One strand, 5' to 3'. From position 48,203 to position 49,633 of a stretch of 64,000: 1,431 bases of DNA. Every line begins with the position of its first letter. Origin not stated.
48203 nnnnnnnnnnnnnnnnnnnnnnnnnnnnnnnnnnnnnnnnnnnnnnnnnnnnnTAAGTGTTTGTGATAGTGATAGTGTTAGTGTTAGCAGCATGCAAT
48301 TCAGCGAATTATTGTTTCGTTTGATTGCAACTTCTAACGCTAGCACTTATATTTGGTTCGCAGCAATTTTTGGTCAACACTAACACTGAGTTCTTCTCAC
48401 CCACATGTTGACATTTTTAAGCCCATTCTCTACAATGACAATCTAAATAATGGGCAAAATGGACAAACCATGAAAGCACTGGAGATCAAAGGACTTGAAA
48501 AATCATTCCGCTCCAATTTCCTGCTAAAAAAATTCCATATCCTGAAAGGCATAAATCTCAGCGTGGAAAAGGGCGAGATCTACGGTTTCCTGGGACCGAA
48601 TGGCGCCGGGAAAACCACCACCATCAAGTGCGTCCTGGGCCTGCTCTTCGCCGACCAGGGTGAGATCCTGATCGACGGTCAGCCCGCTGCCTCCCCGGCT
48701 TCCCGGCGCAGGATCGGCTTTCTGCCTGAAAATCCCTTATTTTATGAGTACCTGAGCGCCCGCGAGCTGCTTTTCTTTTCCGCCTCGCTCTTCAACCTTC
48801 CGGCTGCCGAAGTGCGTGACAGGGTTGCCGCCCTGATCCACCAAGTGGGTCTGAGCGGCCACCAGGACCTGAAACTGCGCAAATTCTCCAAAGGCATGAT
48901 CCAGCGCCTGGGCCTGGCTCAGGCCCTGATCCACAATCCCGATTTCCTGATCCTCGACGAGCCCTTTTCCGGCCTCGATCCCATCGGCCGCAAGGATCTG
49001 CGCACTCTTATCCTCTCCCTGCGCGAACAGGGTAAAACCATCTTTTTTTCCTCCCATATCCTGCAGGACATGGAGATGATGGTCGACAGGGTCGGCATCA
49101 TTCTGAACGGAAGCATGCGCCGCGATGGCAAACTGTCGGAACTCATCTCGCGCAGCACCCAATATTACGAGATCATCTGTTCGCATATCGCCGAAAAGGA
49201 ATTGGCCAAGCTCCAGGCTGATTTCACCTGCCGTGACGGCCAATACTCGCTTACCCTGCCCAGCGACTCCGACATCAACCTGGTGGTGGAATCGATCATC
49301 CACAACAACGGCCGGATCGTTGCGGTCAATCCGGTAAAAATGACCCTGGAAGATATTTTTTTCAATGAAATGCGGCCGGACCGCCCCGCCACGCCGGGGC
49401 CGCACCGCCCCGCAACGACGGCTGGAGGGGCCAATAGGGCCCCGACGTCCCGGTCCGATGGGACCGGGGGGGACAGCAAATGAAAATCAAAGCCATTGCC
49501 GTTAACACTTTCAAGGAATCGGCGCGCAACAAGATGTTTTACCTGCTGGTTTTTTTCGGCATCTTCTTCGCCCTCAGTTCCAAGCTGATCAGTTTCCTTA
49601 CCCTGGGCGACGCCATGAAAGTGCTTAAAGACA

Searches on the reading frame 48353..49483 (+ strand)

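Call 8: search_protein_families(library=ncbifam, proteins=[window:48353-49483:+], max_evalue=1e-10)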
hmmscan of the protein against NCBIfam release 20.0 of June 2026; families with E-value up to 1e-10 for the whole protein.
window:48353-49483:+ (376 aa): 160 families (the best 25 are shown)
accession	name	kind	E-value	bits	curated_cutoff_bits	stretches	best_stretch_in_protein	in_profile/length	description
TIGR03522.1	GldA_ABC_ATP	equivalog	7.7e-60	202.9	402.6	1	62-337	16-298/301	gliding motility-associated ABC transporter ATP-binding subunit GldA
TIGR03740.1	galliderm_ABC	subfamily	4.3e-58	196.6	309.75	1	44-262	2-209/223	lantibiotic protection ABC transporter ATP-binding subunit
TIGR01188.1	drrA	subfamily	7e-56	189.7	312.45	1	60-337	5-298/302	daunorubicin resistance ABC transporter, ATP-binding protein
NF033858.1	ABC2_perm_RbbA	equivalog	3.6e-47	160.8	1050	1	41-267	265-487/909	ribosome-associated ATPase/putative transporter RbbA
NF010060.0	PRK13537.1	equivalog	1.1e-42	146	521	1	39-268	12-237/314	nodulation factor ABC transporter ATP-binding protein NodI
TIGR04406.1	LPS_export_lptB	equivalog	4.9e-41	140.6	240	1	44-267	3-225/239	LPS export ABC transporter ATP-binding protein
NF010059.0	PRK13536.1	equivalog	7.6e-39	133.4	549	1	36-268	37-265/342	nodulation factor ABC transporter ATP-binding protein NodI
TIGR01288.1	nodI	equivalog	7.2e-37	127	424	1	42-268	4-226/303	nodulation factor ABC transporter ATP-binding protein NodI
TIGR04521.1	ECF_ATPase_2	equivalog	1.5e-35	122.7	330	1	60-274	17-242/279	energy-coupling factor transporter ATPase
TIGR03864.1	PQQ_ABC_ATP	hypoth_equivalog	3.6e-35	121.5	302.25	1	60-267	13-222/236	ABC transporter, ATP-binding subunit, PQQ-dependent alcohol dehydrogenase system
NF040933.2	ABC_arch_GlcV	equivalog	1.4e-33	116.2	450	1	44-269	4-234/357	glucose ABC transporter ATP-binding protein GlcV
TIGR01186.1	proV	subfamily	3.3e-33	115.3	326.6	1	65-269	10-222/363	betaine/proline/choline family ABC transporter ATP-binding protein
NF047565.1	PSM_export_PmtA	equivalog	4e-33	114.9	350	1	59-298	13-247/282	phenol-soluble modulin export ABC transporter ATP-binding protein PmtA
TIGR00968.1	3a0106s01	subfamily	6.2e-33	114.3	342.75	1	60-269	12-223/237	sulfate ABC transporter ATP-binding protein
TIGR04520.1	ECF_ATPase_1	equivalog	7.9e-33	114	315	1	45-274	3-233/269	energy-coupling factor transporter ATPase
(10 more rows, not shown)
